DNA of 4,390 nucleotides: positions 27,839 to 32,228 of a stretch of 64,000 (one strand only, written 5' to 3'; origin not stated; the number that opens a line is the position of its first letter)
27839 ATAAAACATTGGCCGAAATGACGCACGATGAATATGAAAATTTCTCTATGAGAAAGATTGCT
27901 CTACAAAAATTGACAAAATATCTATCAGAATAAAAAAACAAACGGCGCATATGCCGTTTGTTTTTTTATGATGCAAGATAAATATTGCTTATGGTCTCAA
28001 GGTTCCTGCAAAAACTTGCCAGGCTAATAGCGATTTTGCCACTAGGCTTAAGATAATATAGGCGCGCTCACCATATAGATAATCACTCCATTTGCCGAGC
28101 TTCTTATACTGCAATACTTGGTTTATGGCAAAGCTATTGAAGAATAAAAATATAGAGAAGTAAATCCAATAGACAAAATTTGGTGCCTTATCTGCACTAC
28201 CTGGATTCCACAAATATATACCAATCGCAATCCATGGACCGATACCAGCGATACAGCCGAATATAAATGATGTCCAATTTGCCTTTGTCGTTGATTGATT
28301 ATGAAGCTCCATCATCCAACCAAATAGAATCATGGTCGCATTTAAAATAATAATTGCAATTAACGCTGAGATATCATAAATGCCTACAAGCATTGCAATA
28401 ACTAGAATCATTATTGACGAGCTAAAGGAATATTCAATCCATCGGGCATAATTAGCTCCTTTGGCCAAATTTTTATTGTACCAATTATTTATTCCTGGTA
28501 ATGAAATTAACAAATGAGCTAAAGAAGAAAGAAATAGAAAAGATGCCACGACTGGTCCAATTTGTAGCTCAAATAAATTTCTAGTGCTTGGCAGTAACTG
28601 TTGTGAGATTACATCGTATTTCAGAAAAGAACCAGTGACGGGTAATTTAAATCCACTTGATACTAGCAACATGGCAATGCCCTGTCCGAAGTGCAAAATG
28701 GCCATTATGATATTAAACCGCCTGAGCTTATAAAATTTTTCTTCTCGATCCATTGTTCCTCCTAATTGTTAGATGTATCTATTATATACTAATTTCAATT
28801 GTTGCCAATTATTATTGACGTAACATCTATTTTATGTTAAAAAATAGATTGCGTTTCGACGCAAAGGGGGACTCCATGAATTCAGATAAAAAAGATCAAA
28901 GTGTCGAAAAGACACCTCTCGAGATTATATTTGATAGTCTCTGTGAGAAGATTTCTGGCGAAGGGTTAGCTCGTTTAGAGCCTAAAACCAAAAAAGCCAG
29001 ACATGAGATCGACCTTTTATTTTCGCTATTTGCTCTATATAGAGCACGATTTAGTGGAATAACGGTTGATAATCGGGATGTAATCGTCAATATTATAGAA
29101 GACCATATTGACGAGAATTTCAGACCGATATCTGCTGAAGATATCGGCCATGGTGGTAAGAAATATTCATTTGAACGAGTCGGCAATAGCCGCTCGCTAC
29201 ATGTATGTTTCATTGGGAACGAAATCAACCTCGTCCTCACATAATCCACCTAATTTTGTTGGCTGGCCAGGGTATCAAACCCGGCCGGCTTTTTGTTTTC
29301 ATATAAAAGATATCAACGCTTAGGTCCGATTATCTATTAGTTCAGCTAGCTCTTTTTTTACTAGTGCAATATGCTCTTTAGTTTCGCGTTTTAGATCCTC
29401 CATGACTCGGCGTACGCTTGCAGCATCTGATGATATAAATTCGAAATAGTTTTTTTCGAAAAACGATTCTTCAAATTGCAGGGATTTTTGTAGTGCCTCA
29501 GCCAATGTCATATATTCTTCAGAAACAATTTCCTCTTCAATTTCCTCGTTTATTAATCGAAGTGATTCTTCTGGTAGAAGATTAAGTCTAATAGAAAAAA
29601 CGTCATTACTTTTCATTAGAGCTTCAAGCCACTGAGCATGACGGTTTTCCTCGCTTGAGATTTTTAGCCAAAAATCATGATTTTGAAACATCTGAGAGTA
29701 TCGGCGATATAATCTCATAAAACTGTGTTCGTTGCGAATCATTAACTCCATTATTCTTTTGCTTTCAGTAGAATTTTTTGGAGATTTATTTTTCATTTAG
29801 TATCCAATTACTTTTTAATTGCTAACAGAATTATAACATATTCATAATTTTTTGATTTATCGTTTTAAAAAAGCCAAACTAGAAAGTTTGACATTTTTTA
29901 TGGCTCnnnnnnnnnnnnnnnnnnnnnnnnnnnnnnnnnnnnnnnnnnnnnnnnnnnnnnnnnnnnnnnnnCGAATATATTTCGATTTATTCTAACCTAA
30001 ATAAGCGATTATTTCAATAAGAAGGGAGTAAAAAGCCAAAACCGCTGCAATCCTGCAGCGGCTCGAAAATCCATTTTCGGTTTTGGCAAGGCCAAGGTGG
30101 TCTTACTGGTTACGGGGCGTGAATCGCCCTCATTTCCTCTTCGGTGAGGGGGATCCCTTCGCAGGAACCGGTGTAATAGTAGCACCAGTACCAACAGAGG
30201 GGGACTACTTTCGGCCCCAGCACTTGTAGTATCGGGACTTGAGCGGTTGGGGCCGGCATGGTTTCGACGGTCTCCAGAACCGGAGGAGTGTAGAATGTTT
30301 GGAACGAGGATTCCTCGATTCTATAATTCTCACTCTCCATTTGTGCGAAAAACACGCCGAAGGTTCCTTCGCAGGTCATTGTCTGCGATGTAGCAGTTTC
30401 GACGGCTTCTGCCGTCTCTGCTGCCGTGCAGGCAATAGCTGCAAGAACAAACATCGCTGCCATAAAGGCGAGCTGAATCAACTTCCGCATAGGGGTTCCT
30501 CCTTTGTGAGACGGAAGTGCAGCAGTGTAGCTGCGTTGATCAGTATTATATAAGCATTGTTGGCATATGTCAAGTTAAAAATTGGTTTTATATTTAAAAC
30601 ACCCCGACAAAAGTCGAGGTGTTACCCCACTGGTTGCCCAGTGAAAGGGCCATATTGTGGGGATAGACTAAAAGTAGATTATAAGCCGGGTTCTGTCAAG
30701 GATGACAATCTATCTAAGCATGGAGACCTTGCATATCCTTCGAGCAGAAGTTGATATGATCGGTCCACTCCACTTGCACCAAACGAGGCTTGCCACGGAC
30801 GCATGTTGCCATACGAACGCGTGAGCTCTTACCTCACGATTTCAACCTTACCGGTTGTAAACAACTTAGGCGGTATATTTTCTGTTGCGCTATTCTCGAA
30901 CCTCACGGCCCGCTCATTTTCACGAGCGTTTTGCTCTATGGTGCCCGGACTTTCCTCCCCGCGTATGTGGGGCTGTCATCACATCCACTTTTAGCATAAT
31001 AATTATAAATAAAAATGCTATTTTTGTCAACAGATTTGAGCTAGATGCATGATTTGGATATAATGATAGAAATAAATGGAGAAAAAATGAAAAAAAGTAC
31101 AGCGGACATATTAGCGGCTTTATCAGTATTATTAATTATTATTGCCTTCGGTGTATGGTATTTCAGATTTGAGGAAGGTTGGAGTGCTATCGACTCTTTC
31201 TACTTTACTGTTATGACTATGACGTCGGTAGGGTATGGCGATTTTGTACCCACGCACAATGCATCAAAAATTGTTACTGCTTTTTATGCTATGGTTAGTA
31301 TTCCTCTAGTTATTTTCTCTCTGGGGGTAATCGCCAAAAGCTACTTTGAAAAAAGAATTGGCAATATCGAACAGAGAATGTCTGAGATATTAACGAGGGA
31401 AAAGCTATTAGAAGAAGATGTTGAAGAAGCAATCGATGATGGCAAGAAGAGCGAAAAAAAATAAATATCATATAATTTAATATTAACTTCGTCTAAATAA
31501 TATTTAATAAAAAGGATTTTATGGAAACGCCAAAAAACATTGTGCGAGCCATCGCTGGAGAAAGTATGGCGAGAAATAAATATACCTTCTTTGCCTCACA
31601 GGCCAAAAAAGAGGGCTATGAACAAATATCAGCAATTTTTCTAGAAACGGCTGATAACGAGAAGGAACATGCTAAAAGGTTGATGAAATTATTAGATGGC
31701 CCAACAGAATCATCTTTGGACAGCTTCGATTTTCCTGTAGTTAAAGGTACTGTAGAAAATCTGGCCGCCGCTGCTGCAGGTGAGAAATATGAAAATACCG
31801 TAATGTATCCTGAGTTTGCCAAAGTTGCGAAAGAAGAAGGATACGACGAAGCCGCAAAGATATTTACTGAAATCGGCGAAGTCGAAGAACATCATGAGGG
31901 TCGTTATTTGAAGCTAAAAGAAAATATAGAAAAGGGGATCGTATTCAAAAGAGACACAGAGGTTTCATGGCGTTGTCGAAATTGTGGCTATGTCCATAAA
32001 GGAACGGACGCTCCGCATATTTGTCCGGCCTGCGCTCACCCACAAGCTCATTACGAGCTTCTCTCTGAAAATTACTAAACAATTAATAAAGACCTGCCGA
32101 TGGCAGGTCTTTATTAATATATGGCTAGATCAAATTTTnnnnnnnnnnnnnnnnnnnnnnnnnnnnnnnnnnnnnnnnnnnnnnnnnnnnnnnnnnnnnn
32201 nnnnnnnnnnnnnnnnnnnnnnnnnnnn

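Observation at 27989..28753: Heliorhodopsin gene in an AT-rich, small-genome, monoderm-like bacterium with no retinal-synthesis genes nearby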

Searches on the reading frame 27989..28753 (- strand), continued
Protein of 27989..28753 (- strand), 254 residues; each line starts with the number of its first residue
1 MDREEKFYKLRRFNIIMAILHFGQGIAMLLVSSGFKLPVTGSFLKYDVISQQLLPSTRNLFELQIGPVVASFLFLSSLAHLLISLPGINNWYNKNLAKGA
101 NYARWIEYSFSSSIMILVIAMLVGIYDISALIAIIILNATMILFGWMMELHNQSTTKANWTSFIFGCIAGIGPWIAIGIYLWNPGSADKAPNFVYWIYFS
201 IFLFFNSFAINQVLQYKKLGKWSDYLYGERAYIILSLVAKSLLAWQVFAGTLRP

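Call 50: predict_structure(alignment_id=A1)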
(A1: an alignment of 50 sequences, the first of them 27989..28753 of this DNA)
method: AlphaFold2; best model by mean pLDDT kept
length: 254 residues; sequences in the alignment: 50
mean_pLDDT: 89.8   pTM: 0.84
mean pLDDT of the five models: 89.8, 89.5, 87.0, 86.5, 83.5
residues with pLDDT >= 90: 165; 70-90: 81; 50-70: 8; < 50: 0
segments of 3 or more residues with pLDDT < 50: none
pLDDT, mean of each block of 10 residues (from residue 1): 85 97 94 90 93 94 94 95 95 91 91 93 94 95 89 80 88 89 71 87 89 88 91 94 88 63
secondary structure, 60 per line:
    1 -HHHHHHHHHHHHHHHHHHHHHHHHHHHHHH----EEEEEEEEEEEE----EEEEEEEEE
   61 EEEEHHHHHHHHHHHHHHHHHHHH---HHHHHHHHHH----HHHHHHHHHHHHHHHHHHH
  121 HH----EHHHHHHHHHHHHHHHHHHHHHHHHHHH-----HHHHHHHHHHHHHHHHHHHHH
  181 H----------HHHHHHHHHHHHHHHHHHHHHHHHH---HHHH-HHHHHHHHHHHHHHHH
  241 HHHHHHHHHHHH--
elements in order: H2-31 E36-47 E52-64 H65-84 H88-97 H102-122 H128-154 H160-181 H192-216 H220-223 H225-252

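Call 52: fold_search(model_id=the predicted structure, library=pdb)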
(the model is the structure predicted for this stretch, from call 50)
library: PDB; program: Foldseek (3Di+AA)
matches with E <= 10: 522; with E <= 0.001: 42
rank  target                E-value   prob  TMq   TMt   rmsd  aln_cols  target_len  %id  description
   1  6is6                  1.6e-22  1.00  0.92  0.94   1.9       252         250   53  Crystal structure of Thermoplasmatales archaeon heliorhodopsin (released 2019-09-25)
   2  7clj                  5.5e-22  1.00  0.92  0.93   2.0       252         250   52  Crystal structure of Thermoplasmatales archaeon heliorhodopsin E108D mutant (released 2020-09-02)
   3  7u55                  7.2e-22  1.00  0.89  0.92   2.4       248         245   53  Crystal structure of Thermoplasmatales archaeon heliorhodopsin at pH 4.5 (released 2022-09-07)
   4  6su3_A                1.0e-18  1.00  0.88  0.87   2.6       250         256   48  Crystal structure of the 48C12 heliorhodopsin in the violet form at pH 8.8 (released 2019-12-11)
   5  9ljj_A                1.5e-18  1.00  0.89  0.89   2.5       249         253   48  cryo-EM structure of a nanobody bound heliorhodopsin (released 2025-02-12)
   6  6su4_A                3.1e-18  1.00  0.87  0.87   2.7       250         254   48  Crystal structure of the 48C12 heliorhodopsin in the blue form at pH 4.3 (released 2019-12-11)
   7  6su4_X                3.6e-18  1.00  0.87  0.87   2.7       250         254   48  Crystal structure of the 48C12 heliorhodopsin in the blue form at pH 4.3 (released 2019-12-11)
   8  6su3_X                4.2e-18  1.00  0.87  0.87   2.6       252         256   48  Crystal structure of the 48C12 heliorhodopsin in the violet form at pH 8.8 (released 2019-12-11)
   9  6uh3_A                1.6e-17  1.00  0.86  0.89   2.8       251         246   48  Crystal structure of bacterial heliorhodopsin 48C12 (released 2019-12-04)
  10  6uh3_B                6.8e-17  1.00  0.87  0.90   2.6       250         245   48  Crystal structure of bacterial heliorhodopsin 48C12 (released 2019-12-04)
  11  9cdc                  3.8e-05  1.00  0.61  0.64   8.9       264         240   14  Kalium channelrhodopsin 1 C110A mutant from Hyphochytrium catenoides, Dark State (released 2025-02-19)
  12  5azd_A                6.7e-05  1.00  0.59  0.60   6.7       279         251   12  Crystal structure of thermophilic rhodopsin. (released 2016-04-27)
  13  9wfa                  8.2e-05  1.00  0.61  0.63   6.4       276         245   12  Cryo-EM structure of psXR (released 2026-03-18)
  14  7cj3_B                1.2e-04  1.00  0.63  0.61   8.2       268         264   11  Crystal structure of the transmembrane domain of Salpingoeca rosetta rhodopsin phosphodiesterase (released 2020-11-25)
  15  7ytb_B                1.4e-04  1.00  0.59  0.59   6.9       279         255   12  Crystal structure of Kin4B8 (released 2023-03-15)
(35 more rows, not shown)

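Call 55: search_protein_families(library=pfam, proteins=[L071:2838-3533:-, L017:3059-3631:+, L023:13016-14428:+, L059:7304-8626:+, L015:9076-9843:+, L029:1677-2048:+, L013:11183-12994:+, L008:10775-11107:+, L010:3824-4147:-, L011:2006-2221:+], max_evalue=0.001)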
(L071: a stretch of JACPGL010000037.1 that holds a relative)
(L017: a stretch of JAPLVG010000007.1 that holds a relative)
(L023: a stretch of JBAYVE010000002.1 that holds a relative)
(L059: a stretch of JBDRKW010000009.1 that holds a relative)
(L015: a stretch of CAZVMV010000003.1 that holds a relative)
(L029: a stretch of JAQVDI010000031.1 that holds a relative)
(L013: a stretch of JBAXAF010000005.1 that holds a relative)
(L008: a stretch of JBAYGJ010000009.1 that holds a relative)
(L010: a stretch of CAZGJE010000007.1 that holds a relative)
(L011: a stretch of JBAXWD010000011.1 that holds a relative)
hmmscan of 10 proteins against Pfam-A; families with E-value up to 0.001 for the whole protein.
L071:2838-3533:- (231 aa): 4 families
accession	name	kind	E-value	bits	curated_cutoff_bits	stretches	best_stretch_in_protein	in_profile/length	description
PF00005.33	ABC_tran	-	9.2e-31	107.7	25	1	32-179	2-136/137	ABC transporter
PF02463.25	SMC_N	-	1.3e-08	35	40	1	126-225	117-212/220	RecF/RecN/SMC N terminal domain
PF13304.12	AAA_21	-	4.7e-05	24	27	0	43-64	1-22/304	AAA domain, putative AbiEii toxin, Type IV TA system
PF13191.12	AAA_16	-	0.00031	21.7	32.6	0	39-196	20-158/167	AAA ATPase domain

L017:3059-3631:+ (190 aa): 0 families

L023:13016-14428:+ (470 aa): 2 families
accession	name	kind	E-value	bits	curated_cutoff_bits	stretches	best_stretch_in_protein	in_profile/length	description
PF02687.27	FtsX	-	5.2e-16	59.2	25.5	1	310-462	5-119/120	FtsX-like permease C-terminal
PF12704.14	MacB_PCD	-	6.3e-11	43.4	27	1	23-275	6-206/207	MacB-like periplasmic core domain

L059:7304-8626:+ (440 aa): 5 families
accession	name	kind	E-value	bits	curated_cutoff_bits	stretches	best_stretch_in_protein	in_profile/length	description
PF02518.31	HATPase_c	-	4e-24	85.6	26.4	1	328-438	2-110/111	Histidine kinase-, DNA gyrase B-, and HSP90-like ATPase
PF00512.31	HisKA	-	2.6e-11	43.9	26.9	1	213-279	2-65/66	His Kinase A (phospho-acceptor) domain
PF13426.13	PAS_9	-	3.1e-08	34.3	27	1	80-197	4-102/103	PAS domain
PF08448.16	PAS_4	-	1.2e-07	32.4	23.1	1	79-200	7-109/110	PAS fold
PF00989.32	PAS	-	6.4e-06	26.6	22.6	1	68-196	2-113/113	PAS fold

L015:9076-9843:+ (255 aa): 0 families

L029:1677-2048:+ (123 aa): 2 families
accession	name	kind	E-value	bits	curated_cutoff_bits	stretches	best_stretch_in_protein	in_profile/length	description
PF06397.17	Desulfoferrod_N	-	3.3e-18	65.5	23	1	2-37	1-36/36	Desulfoferrodoxin, N-terminal domain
PF01880.24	Desulfoferrodox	-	1.9e-17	64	22.2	1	43-123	3-97/98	Desulfoferrodoxin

L013:11183-12994:+ (603 aa): 7 families
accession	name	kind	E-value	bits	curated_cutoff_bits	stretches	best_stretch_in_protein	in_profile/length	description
PF00009.33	GTP_EFTU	-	2.1e-55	187.7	26.5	1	2-198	2-187/188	Elongation factor Tu GTP binding domain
PF21018.2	BipA_C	-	6.3e-40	135.8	23.8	1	486-594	1-109/110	TypA/BipA C-terminal domain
PF00679.30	EFG_C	-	1.1e-17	64.3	27.9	1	398-481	2-85/89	Elongation factor G C-terminus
PF01926.29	MMR_HSR1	-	1.5e-05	25.5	21.9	1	51-129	29-113/113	50S ribosome-binding GTPase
PF03144.31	GTP_EFTU_D2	-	4.3e-05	24.3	30.3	1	222-291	1-72/73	Elongation factor Tu domain 2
PF14492.12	EFG_III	-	5.8e-05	23.5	27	1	334-383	21-72/75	Elongation Factor G, domain III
PF22042.2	EF-G_D2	-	7.6e-05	23.2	27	1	207-290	1-80/84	Elongation factor G domain 2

L008:10775-11107:+ (110 aa): 1 family
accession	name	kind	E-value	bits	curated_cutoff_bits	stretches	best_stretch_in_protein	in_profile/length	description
PF03013.19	Pyr_excise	-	3.2e-25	88.8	23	1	1-74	1-78/81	Pyrimidine dimer DNA glycosylase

L010:3824-4147:- (107 aa): 0 families

L011:2006-2221:+ (71 aa): 1 family
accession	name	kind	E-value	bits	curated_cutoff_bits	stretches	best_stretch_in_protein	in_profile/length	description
PF18893.5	DUF5652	-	4.3e-24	84.4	23.4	1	5-69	3-67/71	Family of unknown function (DUF5652)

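Call 60: find_encoding_contigs(protein=P0012, flank=6000, max_places=1)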
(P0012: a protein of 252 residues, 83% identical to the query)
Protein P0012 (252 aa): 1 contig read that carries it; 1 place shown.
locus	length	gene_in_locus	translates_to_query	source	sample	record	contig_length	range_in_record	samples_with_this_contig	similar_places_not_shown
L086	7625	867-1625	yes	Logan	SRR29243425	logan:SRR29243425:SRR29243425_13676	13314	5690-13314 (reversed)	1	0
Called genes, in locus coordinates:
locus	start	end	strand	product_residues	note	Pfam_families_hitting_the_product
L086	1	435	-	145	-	?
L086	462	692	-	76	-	PF09932:DUF2164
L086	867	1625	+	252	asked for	PF18761:Heliorhodopsin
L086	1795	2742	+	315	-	-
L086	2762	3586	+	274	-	PF02525:Flavodoxin_2, PF03358:FMN_red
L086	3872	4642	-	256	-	PF01061:ABC2_membrane (weak), PF12679:ABC2_membrane_2, PF12730:ABC2_membrane_4 (weak), PF12698:ABC2_membrane_3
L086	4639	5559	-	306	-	PF00005:ABC_tran, PF13304:AAA_21 (weak)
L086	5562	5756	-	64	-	PF13396:PLDc_N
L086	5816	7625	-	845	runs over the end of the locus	PF00404:Dockerin_1 (faint)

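Call 61: find_encoding_contigs(protein=P0015, flank=6000, max_places=1)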
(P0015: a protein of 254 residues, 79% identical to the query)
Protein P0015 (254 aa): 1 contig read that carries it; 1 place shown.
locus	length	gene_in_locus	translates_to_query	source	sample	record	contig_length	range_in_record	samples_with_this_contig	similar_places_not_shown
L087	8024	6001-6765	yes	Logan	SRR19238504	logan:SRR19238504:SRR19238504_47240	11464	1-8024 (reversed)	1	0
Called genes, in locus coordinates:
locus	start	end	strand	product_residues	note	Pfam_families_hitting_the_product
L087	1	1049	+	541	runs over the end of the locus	PF00118:Cpn60_TCP1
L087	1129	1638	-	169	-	PF05239:PRC (faint)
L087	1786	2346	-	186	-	PF08207:EFP_N, PF01132:EFP, PF09285:Elong-fact-P_C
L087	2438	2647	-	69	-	PF01084:Ribosomal_S18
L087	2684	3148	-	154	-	PF00436:SSB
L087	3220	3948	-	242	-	PF01250:Ribosomal_S6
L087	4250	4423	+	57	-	-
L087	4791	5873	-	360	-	PF01926:MMR_HSR1, PF02421:FeoB_N, PF06071:YchF-GTPase_C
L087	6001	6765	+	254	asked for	PF18761:Heliorhodopsin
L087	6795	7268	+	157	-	PF18895:T4SS_pilin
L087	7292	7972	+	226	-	-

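Call 62: find_encoding_contigs(protein=P0018, flank=6000, max_places=1)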
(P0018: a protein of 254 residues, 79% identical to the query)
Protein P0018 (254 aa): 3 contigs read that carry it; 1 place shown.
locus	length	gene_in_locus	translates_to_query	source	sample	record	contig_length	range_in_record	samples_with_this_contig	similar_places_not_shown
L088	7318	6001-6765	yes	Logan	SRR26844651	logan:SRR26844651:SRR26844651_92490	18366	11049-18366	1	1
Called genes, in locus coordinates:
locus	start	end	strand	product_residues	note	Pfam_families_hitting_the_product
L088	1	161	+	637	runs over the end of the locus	PF00122:E1-E2_ATPase, PF00702:Hydrolase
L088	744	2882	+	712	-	-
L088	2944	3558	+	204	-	PF00160:Pro_isomerase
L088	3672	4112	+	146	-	-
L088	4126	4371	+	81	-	-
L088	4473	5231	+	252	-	PF00528:BPD_transp_1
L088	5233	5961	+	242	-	PF03193:RsgA_GTPase (faint), PF00005:ABC_tran, PF00004:AAA (faint), PF13304:AAA_21 (faint)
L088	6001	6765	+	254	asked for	PF18761:Heliorhodopsin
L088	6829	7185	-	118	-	PF00293:NUDIX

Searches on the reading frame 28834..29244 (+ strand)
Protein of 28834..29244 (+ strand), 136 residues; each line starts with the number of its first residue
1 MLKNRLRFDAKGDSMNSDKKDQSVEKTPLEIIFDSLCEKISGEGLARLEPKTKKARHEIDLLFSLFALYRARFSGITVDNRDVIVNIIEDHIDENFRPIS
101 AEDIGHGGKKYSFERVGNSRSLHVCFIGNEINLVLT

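Call 36: search_protein_families(library=pfam, proteins=[window:28834-29244:+], max_evalue=10)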
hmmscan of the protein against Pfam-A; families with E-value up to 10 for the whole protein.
window:28834-29244:+ (136 aa): 0 families

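Call 41: search_solved_structures(query=window:28834-29244:+, max_evalue=10)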
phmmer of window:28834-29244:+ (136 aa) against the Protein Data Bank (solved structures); distinct sequences matched with E-value up to 10: 0.

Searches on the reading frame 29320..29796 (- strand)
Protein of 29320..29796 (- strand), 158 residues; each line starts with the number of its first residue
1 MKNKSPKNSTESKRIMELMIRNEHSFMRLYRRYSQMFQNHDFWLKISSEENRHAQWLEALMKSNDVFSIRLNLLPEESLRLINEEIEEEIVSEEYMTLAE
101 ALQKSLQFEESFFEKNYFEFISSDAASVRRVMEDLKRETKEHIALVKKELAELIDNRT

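Call 36: search_protein_families(library=pfam, proteins=[window:29320-29796:-], max_evalue=10)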
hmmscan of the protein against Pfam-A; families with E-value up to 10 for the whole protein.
window:29320-29796:- (158 aa): 2 families
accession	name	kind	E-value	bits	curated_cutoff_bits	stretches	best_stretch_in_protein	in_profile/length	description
PF22780.1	HI0933_like_1st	-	0.063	13.5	27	1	55-107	61-112/165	HI0933-like protein barrel and H2TH domain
PF06148.17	COG2_N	-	0.31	11.6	24.3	1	108-156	3-52/75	COG2 N-terminal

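Call 40: search_solved_structures(query=window:29320-29796:-, max_evalue=10)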
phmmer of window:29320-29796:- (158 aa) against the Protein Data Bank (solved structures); distinct sequences matched with E-value up to 10: 5.
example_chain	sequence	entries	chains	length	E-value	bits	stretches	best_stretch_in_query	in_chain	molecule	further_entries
1mft_A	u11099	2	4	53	0.17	15.1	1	20-60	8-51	Four-helix bundle model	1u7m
1u7j_A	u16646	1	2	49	0.18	15.1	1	20-60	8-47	Four-helix bundle model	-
5c39_A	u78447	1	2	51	0.2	14.9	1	20-60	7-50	P0 Manganese cluster peptide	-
1y47_A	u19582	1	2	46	0.23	14.7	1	20-59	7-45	dueferri (DF2)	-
12td_A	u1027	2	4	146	0.31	14.3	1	114-151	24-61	De novo designed salen-binding enzyme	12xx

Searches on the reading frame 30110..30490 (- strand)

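Call 18: search_protein_families(library=pfam, proteins=[window:30110-30490:-], max_evalue=0.01)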
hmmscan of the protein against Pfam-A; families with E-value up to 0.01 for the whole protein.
window:30110-30490:- (126 aa): 0 families

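Call 36: search_protein_families(library=pfam, proteins=[window:30110-30490:-], max_evalue=10)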
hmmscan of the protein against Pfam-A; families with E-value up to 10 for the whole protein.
window:30110-30490:- (126 aa): 1 family
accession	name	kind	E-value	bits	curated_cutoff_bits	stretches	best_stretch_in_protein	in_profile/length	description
PF19424.5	UNC80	-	0.18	10.8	22.7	1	11-120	539-644/706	Protein UNC80 central region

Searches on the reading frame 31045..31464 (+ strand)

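Call 18: search_protein_families(library=pfam, proteins=[window:31045-31464:+], max_evalue=0.01)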
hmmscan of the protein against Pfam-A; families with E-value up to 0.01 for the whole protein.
window:31045-31464:+ (139 aa): 3 families
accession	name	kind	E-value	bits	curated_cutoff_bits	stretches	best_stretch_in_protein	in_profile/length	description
PF07885.22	Ion_trans_2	-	2.3e-19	69.5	22.5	1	28-100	2-77/79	Ion channel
PF00520.37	Ion_trans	-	0.0013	18.5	25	1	22-102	132-235/241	Ion transport protein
PF09874.14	DUF2101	-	0.0068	16.6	22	1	21-105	59-140/206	Predicted membrane protein (DUF2101)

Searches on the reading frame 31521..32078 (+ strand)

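Call 18: search_protein_families(library=pfam, proteins=[window:31521-32078:+], max_evalue=0.01)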
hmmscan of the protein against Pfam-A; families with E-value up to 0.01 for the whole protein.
window:31521-32078:+ (185 aa): 6 families
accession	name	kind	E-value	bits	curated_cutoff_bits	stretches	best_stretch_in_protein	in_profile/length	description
PF02915.23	Rubrerythrin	-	2e-31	109.6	22.8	1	5-133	1-137/137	Rubrerythrin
PF21349.2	RUBY_RBDX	-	2.5e-13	49.7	26.5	1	150-179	1-30/30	Rubrerythrin, rubredoxin-like domain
PF00210.30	Ferritin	-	2.9e-08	34.2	24.5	1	7-132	4-135/142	Ferritin-like domain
PF23458.2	DUF7130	-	3.8e-06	27.1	35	1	120-178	16-83/89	Domain of unknown function (DUF7130)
PF01155.25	HypA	-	0.0046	17.4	28.9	0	144-177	65-98/112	Hydrogenase/urease nickel incorporation, metallochaperone, hypA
PF23470.1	Zn_ribbon_PF0610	-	0.0081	16.3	26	0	151-171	3-24/39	PF0610 rubredoxin-like zinc beta-ribbon domain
